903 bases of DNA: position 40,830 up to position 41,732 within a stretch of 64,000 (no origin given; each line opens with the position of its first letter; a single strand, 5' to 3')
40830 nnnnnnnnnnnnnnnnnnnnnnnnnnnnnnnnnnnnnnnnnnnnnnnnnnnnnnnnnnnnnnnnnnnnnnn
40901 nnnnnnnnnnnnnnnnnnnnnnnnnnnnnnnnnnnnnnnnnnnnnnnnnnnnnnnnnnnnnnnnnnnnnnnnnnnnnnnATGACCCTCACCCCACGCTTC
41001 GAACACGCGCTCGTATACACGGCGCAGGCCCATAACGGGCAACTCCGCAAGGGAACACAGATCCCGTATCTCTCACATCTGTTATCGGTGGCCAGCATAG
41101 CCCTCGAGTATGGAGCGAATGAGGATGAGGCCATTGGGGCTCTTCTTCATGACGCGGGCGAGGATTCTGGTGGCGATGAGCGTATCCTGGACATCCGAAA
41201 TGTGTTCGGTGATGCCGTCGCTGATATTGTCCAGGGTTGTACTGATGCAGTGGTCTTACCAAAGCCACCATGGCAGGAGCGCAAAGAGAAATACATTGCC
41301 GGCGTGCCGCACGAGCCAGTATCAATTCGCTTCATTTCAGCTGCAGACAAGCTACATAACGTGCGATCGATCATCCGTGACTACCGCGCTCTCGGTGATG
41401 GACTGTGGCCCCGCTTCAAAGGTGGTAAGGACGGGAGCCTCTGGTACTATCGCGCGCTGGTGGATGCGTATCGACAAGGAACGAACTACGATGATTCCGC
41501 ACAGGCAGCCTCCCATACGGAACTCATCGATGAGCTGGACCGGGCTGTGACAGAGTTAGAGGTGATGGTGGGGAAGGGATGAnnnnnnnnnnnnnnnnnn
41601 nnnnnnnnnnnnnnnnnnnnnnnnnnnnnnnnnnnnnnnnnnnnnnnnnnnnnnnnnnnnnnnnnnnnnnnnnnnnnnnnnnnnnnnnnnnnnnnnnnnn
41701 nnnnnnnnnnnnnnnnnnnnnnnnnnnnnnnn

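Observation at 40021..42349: Stand-alone alarmone-hydrolase (SpoT-type HD) gene translationally coupled to an AbiC-like membrane protein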

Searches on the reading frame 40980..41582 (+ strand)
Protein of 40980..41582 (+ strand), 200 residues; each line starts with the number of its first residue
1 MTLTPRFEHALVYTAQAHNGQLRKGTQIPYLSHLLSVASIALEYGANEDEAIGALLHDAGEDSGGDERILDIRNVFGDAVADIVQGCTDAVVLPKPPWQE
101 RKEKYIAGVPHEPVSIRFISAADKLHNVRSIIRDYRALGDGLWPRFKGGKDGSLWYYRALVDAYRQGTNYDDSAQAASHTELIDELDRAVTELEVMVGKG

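Call 3: search_protein_families(library=pfam, proteins=[window:40980-41582:+], max_evalue=1)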
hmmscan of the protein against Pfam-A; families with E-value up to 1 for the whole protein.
window:40980-41582:+ (200 aa): 3 families
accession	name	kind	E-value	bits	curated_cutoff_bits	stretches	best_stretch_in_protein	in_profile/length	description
PF13328.12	HD_4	-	1.1e-20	74.3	27.2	1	10-131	1-127/156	HD domain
PF01966.28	HD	-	2.1e-06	28.4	22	1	30-99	1-75/116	HD domain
PF13518.12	HTH_28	-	0.21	12.1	25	0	128-149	29-50/52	Helix-turn-helix domain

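Call 4: search_protein_families(library=padloc, proteins=[window:40980-41582:+], max_evalue=1)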
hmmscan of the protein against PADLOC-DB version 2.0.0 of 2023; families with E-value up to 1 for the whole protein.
window:40980-41582:+ (200 aa): 0 families

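Call 5: search_protein_families(library=ncbifam, proteins=[window:40980-41582:+], max_evalue=1)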
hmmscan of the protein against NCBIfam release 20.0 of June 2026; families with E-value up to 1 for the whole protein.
window:40980-41582:+ (200 aa): 5 families
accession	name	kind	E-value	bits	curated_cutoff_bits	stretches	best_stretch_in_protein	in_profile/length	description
TIGR00691.1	spoT_relA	subfamily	1.3e-12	46.9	499.2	1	10-131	1-122/687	RelA/SpoT family protein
NF008303.0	PRK11092.1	equivalog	2e-09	36.2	947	1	8-130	24-146/702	bifunctional GTP diphosphokinase/guanosine-3',5'-bis pyrophosphate 3'-pyrophosphohydrolase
TIGR03276.1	Phn-HD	hypoth_equivalog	0.11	11.9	214.6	1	24-60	20-56/179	phosphonate degradation HD-domain oxygenase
TIGR01728.1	SsuA_fam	subfamily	0.14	11.3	163.5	1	40-107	106-170/290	aliphatic sulfonate ABC transporter substrate-binding protein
NF049941.1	HyMthAminphonOxyTmpB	equivalog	0.18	11.6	300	1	26-61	26-61/188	(R)-1-hydroxy-2-trimethylaminoethylphosphonate oxygenase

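Call 19: search_solved_structures(query=window:40980-41582:+, max_evalue=0.01, show_alignments=3)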
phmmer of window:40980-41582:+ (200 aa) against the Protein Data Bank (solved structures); distinct sequences matched with E-value up to 0.01: 21.
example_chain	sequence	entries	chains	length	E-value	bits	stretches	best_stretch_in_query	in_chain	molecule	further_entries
7qoe_A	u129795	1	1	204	8.9e-46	159.4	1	4-165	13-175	HDc domain-containing protein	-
7qoc_A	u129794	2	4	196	1.4e-24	90.2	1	2-165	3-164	Guanosine polyphosphate pyrophosphohydrolases/synthetases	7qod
4yf1_A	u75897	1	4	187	4.5e-22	82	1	7-169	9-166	Lmo0812 protein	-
5xnx_A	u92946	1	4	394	9e-12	48.4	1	12-131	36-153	Bifunctional (p)ppGpp synthase/hydrolase RelA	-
3nqw_A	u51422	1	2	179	3.8e-11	46.3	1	5-131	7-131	CG11900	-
8fr8_I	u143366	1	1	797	1e-10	44.9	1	13-131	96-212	GTP pyrophosphokinase RelA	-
3nr1_A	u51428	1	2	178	3e-10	43.4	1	10-133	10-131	HD domain-containing protein 3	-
5vxa_A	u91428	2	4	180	2.3e-09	40.5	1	10-133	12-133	Guanosine-3',5'-bis(diphosphate) 3'-pyrophosphohydrolase MESH1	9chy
8acu_A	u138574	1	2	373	4.2e-09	39.7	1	8-131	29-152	GTP pyrophosphokinase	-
6s2t_A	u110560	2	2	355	8.3e-09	38.7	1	9-131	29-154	(P)ppGpp synthetase I, SpoT/RelA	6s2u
7ohg_A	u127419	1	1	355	8.3e-09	38.7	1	9-131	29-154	Guanosine-3',5'-bis(Diphosphate) 3'-pyrophosphohydrolase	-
6s2v_A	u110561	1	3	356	8.4e-09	38.7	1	9-131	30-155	(P)ppGpp synthetase I, SpoT/RelA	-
6yxa_A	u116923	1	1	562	8.6e-09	38.7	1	8-131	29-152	GTP pyrophosphokinase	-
7oiw_A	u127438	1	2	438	1.9e-08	37.5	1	15-131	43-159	GTP pyrophosphokinase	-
1vj7_A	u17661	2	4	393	1e-05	28.6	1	8-131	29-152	Bifunctional RELA/SPOT | Bifunctional (p)ppGpp synthase/hydrolase RelA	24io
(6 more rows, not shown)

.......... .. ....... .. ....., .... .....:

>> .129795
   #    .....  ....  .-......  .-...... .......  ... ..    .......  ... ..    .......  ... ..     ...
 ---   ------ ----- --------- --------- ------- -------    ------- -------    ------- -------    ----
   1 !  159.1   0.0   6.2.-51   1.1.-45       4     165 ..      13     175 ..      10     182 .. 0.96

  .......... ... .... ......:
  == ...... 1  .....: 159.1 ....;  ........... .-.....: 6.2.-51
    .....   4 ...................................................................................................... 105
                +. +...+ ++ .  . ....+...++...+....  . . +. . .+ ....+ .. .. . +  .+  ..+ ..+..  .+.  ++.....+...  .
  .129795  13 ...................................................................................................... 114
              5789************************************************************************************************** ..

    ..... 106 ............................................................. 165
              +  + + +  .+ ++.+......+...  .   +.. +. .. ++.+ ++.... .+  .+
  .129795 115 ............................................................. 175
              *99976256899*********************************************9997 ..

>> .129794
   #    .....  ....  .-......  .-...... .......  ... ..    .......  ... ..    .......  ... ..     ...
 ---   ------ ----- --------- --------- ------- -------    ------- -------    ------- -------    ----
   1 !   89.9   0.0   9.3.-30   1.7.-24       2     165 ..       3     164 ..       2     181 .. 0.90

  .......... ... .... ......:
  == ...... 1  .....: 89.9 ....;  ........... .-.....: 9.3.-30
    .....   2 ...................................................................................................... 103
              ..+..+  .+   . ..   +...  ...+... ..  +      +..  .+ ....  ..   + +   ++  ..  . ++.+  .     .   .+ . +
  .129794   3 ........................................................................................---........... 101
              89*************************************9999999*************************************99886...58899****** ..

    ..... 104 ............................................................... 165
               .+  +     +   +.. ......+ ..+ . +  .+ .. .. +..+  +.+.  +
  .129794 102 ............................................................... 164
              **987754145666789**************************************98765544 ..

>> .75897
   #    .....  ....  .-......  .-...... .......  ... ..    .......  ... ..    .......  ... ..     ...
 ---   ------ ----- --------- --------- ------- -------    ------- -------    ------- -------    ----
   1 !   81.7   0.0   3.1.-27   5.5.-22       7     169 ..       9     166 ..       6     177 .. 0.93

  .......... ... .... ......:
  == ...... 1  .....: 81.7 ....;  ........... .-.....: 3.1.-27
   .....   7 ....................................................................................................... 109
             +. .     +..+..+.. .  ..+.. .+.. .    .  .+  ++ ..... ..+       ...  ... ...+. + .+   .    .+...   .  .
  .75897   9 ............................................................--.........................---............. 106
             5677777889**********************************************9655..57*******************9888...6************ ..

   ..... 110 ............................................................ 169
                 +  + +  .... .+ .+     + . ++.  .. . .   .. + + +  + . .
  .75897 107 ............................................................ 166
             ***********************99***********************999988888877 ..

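Call 44: find_related_loci(query=window:40980-41582:+, collection=genome_contigs, flank=5000)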
Query window:40980-41582:+ (200 aa) in genome_contigs; peptide patterns used: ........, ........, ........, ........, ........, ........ (x = any residue, [..] = any of these).
437 stretches matched a pattern; 386 encode a relative of the query (tblastn E <= 1e-3); the best 80 are kept; 80 distinct loci.
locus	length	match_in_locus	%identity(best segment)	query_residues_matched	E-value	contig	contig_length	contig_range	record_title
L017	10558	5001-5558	68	1-196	3e-86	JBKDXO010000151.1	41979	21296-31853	MAG: Planctomycetota bacterium isolate samp_4376_VAMB_515 samp_4376_670155, whole genome shotgun sequence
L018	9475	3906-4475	64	1-200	6e-83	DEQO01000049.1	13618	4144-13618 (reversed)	MAG TPA_asm: Flavobacteriales bacterium UBA3364 UBA3364_contig_5096, whole genome shotgun sequence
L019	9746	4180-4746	62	1-199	2e-81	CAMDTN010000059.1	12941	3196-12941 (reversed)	MAG: Singulisphaera sp. GP187 isolate TH-11nov19-101 genome assembly, contig: TH-11nov19-C12029, whole genome shotgun se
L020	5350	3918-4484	62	1-199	4e-81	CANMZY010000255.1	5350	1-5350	MAG: Verrucomicrobiales bacterium isolate ZH-3nov15-120 genome assembly, contig: ZH-3nov15-C30894, whole genome shotgun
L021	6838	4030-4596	62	1-199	3e-80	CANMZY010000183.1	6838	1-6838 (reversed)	MAG: Verrucomicrobiales bacterium isolate ZH-3nov15-120 genome assembly, contig: ZH-3nov15-C20135, whole genome shotgun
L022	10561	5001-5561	64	1-197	6e-80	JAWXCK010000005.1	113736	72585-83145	MAG: Pirellulaceae bacterium isolate P2IB.181 k99_22021, whole genome shotgun sequence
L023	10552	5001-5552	63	1-194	2e-79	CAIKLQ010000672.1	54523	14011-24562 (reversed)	MAG: uncultured Verrucomicrobia bacterium isolate KTt_bin-1485 genome assembly, contig: bin-1485:0672/1053, whole genome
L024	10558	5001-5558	62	1-196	9e-79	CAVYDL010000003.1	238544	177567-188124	MAG: uncultured delta proteobacterium isolate MFD04935.bin.1.83 genome assembly, contig: contig_14351, whole genome shot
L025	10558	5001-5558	62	1-196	1e-78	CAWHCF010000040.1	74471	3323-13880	MAG: uncultured Acidobacteriota bacterium isolate MFD00962.bin.2.24 genome assembly, contig: contig_78572, whole genome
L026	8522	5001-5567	61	1-199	2e-77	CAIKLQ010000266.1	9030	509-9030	MAG: uncultured Verrucomicrobia bacterium isolate KTt_bin-1485 genome assembly, contig: bin-1485:0266/1053, whole genome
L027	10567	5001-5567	60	1-199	5e-77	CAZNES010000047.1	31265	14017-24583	MAG TPA_asm: uncultured Syntrophobacteraceae bacterium isolate SRP119689_co1_315 genome assembly, contig: NODE_1769_leng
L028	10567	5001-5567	59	1-199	1e-75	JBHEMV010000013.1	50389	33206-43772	MAG: Pyrinomonadaceae bacterium isolate S4_bin.11.strict S4_NODE_13, whole genome shotgun sequence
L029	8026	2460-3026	58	1-199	9e-75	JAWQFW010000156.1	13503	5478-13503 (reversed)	MAG: Oscillatoria sp. PMC 1068.18 PMC1068_303_length_13503_cov_14.774762, whole genome shotgun sequence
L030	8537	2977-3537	59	1-197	1e-74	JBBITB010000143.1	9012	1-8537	MAG: Microcoleaceae cyanobacterium bin_387 isolate SIS170217_bin_387 NODE_1606_length_9012_cov_31.572513, whole genome s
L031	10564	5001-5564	60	1-198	2e-74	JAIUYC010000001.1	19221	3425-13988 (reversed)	MAG: Coleofasciculus sp. S288 contig-91_1758, whole genome shotgun sequence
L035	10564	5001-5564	58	1-198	3e-73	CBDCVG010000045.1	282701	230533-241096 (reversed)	MAG: Caldora sp. isolate e91194d1-5003-4bb1-8e0a-ecd65b6f64b4 genome assembly, contig: contig_45, whole genome shotgun s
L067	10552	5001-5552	58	1-194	3e-71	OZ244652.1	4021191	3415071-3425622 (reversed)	MAG: Chthoniobacterales bacterium isolate 45b0bbfc-00d2-44e2-b3bf-eb9322b30273 genome assembly, chromosome: 1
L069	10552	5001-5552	57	3-196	3e-71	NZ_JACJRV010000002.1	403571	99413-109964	Nostoc sp. FACHB-152 contig2, whole genome shotgun sequence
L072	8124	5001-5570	57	1-200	6e-71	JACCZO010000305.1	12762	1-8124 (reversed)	MAG: Chthoniobacterales bacterium isolate MGR_bin232 SD2897-2912_k127_4836018, whole genome shotgun sequence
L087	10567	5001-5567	58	1-199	6e-70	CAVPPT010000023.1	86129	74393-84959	MAG: uncultured Planctomycetaceae bacterium isolate MFD09779.bin.3.162 genome assembly, contig: contig_69800, whole geno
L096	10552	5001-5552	58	1-194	4e-70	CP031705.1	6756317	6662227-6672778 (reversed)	Microcoleus vaginatus HSN003, whole genome shotgun sequence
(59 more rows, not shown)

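Call 48: search_protein_families(library=pfam, proteins=[L096:5621-6754:+, L022:3815-4999:+, L023:3541-5004:+, L026:3676-5004:+, L067:2751-4997:+, L028:4618-5004:+, L018:4485-4973:+, L035:5575-6207:+, L072:5577-7178:+, L069:5668-6684:-], max_evalue=0.001)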
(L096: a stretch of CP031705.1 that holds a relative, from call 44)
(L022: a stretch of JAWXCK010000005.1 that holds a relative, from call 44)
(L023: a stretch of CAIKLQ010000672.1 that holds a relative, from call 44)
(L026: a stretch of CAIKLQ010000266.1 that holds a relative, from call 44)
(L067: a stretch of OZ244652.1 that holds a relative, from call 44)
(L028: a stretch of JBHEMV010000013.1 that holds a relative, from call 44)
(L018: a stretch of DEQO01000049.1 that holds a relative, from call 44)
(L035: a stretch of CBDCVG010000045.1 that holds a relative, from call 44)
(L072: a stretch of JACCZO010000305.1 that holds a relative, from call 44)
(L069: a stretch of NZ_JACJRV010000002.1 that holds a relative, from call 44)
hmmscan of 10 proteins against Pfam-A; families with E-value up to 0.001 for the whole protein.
L096:5621-6754:+ (377 aa): 6 families
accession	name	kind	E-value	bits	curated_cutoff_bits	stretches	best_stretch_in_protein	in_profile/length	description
PF00005.33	ABC_tran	-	7.8e-37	127.4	25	1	20-161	2-136/137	ABC transporter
PF17912.7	OB_MalK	-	8.1e-09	36.7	27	1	235-285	1-53/53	MalK OB fold domain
PF13304.12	AAA_21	-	4.4e-07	30.7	27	0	33-72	3-54/304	AAA domain, putative AbiEii toxin, Type IV TA system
PF02463.25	SMC_N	-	3e-06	27.3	40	1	28-204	23-211/220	RecF/RecN/SMC N terminal domain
PF08402.16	TOBE_2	-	0.00012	22.5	21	1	278-367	1-76/76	TOBE domain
PF03193.22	RsgA_GTPase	-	0.00062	20.1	30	0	14-53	92-130/174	RsgA GTPase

L022:3815-4999:+ (394 aa): 1 family
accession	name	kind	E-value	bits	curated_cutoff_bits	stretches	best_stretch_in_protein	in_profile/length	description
PF01420.25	Methylase_S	-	4.5e-26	92.5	22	2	7-161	6-154/168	Type I restriction modification DNA specificity domain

L023:3541-5004:+ (487 aa): 0 families

L026:3676-5004:+ (442 aa): 0 families

L067:2751-4997:+ (748 aa): 5 families
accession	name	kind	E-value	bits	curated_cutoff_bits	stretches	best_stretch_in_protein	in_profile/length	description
PF02897.21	Peptidase_S9_N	-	4.9e-61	207.2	24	1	62-462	3-407/414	Prolyl oligopeptidase, N-terminal beta-propeller domain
PF00326.27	Peptidase_S9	-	4.4e-54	183.6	22.6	1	527-740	2-211/213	Prolyl oligopeptidase family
PF08840.17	BAAT_C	-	7.7e-06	26.5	20.9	1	573-717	6-160/210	BAAT / Acyl-CoA thioester hydrolase C terminal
PF02129.25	Peptidase_S15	-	8.1e-06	26.2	23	1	490-649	1-155/262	X-Pro dipeptidyl-peptidase (S15 family)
PF12146.15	Hydrolase_4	-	0.00019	21.3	27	0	547-620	39-107/239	Serine aminopeptidase, S33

L028:4618-5004:+ (128 aa): 0 families

L018:4485-4973:+ (162 aa): 1 family
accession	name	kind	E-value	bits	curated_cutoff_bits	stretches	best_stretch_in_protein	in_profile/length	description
PF11645.14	PDDEXK_5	-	4.5e-05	23.9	26.1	1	20-111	9-110/138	PD-(D/E)XK endonuclease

L035:5575-6207:+ (210 aa): 1 family
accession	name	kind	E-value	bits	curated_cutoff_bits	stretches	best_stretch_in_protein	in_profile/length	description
PF04313.20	HSDR_N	-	5.7e-08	33.3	25.1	1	109-172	126-194/198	Type I restriction enzyme R protein N terminus (HSDR_N)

L072:5577-7178:+ (533 aa): 4 families
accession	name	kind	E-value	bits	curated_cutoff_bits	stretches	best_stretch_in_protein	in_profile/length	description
PF00441.29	Acyl-CoA_dh_1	-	7.2e-35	120.8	22.4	1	380-526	3-149/150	Acyl-CoA dehydrogenase, C-terminal domain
PF02771.21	Acyl-CoA_dh_N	-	2.4e-30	105.6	22.9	1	152-262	1-112/113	Acyl-CoA dehydrogenase, N-terminal domain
PF02770.24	Acyl-CoA_dh_M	-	1.9e-20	73.3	33.3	1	267-367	1-97/97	Acyl-CoA dehydrogenase, middle domain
PF08028.16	Acyl-CoA_dh_2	-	2.7e-11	44.3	22.7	1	394-514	2-132/134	Acyl-CoA dehydrogenase, C-terminal domain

L069:5668-6684:- (338 aa): 4 families
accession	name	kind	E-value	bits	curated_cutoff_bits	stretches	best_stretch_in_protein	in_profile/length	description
PF13793.12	Pribosyltran_N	-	9.6e-52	174.2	25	1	31-146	2-117/117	N-terminal domain of ribose phosphate pyrophosphokinase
PF14572.12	Pribosyl_synth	-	2.2e-26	93.4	27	1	229-338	74-184/184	Phosphoribosyl synthetase-associated domain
PF00156.33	Pribosyltran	-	4.3e-19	68.8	26.3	1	185-275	27-124/158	Phosphoribosyl transferase domain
PF14681.12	UPRTase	-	0.00019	21.4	27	1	222-290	104-172/206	Uracil phosphoribosyltransferase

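Call 62: search_protein_families(library=phrogs, proteins=[window:40980-41582:+], max_evalue=0.01)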
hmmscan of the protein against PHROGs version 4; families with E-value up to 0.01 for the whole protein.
window:40980-41582:+ (200 aa): 3 families
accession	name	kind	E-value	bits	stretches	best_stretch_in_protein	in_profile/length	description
phrog_990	-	other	1.3e-18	68.4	1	8-133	156-271/374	metal-dependent phosphohydrolase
phrog_32047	-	other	6.4e-06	26.6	1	10-88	27-106/301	phosphohydrolase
phrog_30929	-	unknown function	0.0043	17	1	9-85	240-313/413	-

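Call 68: search_protein_families(library=pfam, proteins=[L017:1886-4093:+, L017:5705-6304:+, L017:6311-7123:+, L018:2140-3294:+, L018:3312-3818:+, L018:4970-7288:+, L022:5620-7731:+, L022:7728-10214:+, L087:5720-6718:+, L023:5575-7407:+], max_evalue=0.001)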
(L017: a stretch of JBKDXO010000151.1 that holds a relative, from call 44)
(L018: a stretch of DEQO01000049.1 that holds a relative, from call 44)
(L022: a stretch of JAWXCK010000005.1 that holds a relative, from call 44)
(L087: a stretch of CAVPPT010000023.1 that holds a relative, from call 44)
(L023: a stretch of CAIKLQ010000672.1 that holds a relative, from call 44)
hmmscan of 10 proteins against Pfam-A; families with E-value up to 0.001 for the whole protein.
L017:1886-4093:+ (735 aa): 1 family
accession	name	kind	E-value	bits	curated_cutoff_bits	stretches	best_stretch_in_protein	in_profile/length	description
PF03629.24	SASA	-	1.6e-17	64.3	24.8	2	294-397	104-208/226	Carbohydrate esterase, sialic acid-specific acetylesterase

L017:5705-6304:+ (199 aa): 0 families

L017:6311-7123:+ (270 aa): 2 families
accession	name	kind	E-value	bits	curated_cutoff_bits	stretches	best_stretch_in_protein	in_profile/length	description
PF03372.29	Exo_endo_phos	-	2.4e-10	41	24.5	1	11-258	1-225/225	Endonuclease/Exonuclease/phosphatase family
PF14529.12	Exo_endo_phos_2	-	1.4e-05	25.4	27.4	1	149-260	17-115/117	Endonuclease-reverse transcriptase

L018:2140-3294:+ (384 aa): 1 family
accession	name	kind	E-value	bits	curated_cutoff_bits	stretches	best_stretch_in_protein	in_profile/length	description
PF01420.25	Methylase_S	-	2.6e-48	164.9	22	2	195-365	2-166/168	Type I restriction modification DNA specificity domain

L018:3312-3818:+ (168 aa): 0 families

L018:4970-7288:+ (772 aa): 6 families
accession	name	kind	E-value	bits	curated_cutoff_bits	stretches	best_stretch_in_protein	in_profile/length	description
PF04851.21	ResIII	-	4.5e-38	131.2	22.5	1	158-330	3-164/164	Type III restriction enzyme, res subunit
PF08463.15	EcoEI_R_C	-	1e-27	97.7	24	1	615-770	1-163/163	EcoEI R protein C-terminal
PF18766.7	SWI2_SNF2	-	1.2e-18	68.1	26.7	1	162-362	1-189/221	SWI2/SNF2 ATPase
PF00270.35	DEAD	-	6.2e-12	46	26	1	163-333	4-165/167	DEAD/DEAH box helicase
PF00271.37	Helicase_C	-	8.8e-07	29.6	23.5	1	417-521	11-108/110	Helicase conserved C-terminal domain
PF04313.20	HSDR_N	-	2.5e-06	27.9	25.1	0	1-96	2-176/198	Type I restriction enzyme R protein N terminus (HSDR_N)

L022:5620-7731:+ (703 aa): 3 families
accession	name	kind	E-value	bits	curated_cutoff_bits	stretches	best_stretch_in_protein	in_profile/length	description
PF03235.19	GmrSD_N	-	1.6e-34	120.2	33.2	1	10-222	3-198/199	GmrSD restriction endonuclease, N-terminal domain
PF07510.16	GmrSD_C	-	2.8e-21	76.3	23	1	415-552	2-136/138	GmrSD restriction endonucleases, C-terminal domain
PF18899.5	DUF5655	-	6.2e-11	42.8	24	1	596-695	13-108/109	Domain of unknown function (DUF5655)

L022:7728-10214:+ (828 aa): 5 families
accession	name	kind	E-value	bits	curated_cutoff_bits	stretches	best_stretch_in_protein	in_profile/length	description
PF04851.21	ResIII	-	6.9e-36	124.1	22.5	1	151-344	3-164/164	Type III restriction enzyme, res subunit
PF08463.15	EcoEI_R_C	-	4.5e-29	102.1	24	1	666-822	2-163/163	EcoEI R protein C-terminal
PF18766.7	SWI2_SNF2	-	4.8e-19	69.3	26.7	1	155-385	1-198/221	SWI2/SNF2 ATPase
PF00270.35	DEAD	-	6e-10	39.5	26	1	156-345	4-162/167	DEAD/DEAH box helicase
PF00271.37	Helicase_C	-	4.6e-05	24.1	23.5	1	427-535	5-108/110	Helicase conserved C-terminal domain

L087:5720-6718:+ (332 aa): 0 families

L023:5575-7407:+ (610 aa): 1 family
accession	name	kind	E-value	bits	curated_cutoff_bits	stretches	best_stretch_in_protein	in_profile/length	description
PF03235.19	GmrSD_N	-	7.6e-28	98.4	33.2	1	27-229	3-197/199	GmrSD restriction endonuclease, N-terminal domain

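Call 95: search_protein_families(library=pfam, proteins=[L021:2561-3694:+, L021:4599-5393:+, L021:5390-6229:+, L020:2333-3934:-, L019:4945-5496:+], max_evalue=0.01)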
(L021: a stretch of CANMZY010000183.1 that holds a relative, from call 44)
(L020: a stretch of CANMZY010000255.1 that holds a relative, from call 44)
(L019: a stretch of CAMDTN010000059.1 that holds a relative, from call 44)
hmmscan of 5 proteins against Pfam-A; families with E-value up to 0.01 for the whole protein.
L021:2561-3694:+ (377 aa): 8 families
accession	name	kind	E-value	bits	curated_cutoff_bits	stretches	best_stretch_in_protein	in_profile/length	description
PF14559.12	TPR_19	-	2.5e-08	34.5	25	1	110-159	5-54/68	Tetratricopeptide repeat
PF07719.23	TPR_2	-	2.9e-07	30.5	27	1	136-158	7-29/34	Tetratricopeptide repeat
PF00515.34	TPR_1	-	7.8e-07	29.1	27.8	1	135-158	6-29/34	Tetratricopeptide repeat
PF13431.12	TPR_17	-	1.4e-05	25.4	24.4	1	119-150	2-33/34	Tetratricopeptide repeat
PF13424.12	TPR_12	-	1.7e-05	25.3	30.1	1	106-158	20-73/77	Tetratricopeptide repeat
PF13432.12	TPR_16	-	2.1e-05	25.3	32.7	1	112-161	13-62/65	Tetratricopeptide repeat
PF13181.12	TPR_8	-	2.1e-05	24.7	25.7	0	108-129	13-34/34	Tetratricopeptide repeat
PF13414.12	TPR_11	-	0.00025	21.1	26.8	0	113-130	11-28/42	TPR repeat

L021:4599-5393:+ (264 aa): 0 families

L021:5390-6229:+ (279 aa): 1 family
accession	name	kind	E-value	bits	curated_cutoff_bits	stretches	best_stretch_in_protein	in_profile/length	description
PF00226.36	DnaJ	-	1.7e-05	25.3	27.8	1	131-169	14-51/63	DnaJ domain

L020:2333-3934:- (533 aa): 1 family
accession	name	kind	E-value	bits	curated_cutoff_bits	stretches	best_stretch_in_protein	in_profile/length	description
PF14020.11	DUF4236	-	1.4e-21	77.2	27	1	74-127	1-55/55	Protein of unknown function (DUF4236)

L019:4945-5496:+ (183 aa): 0 families
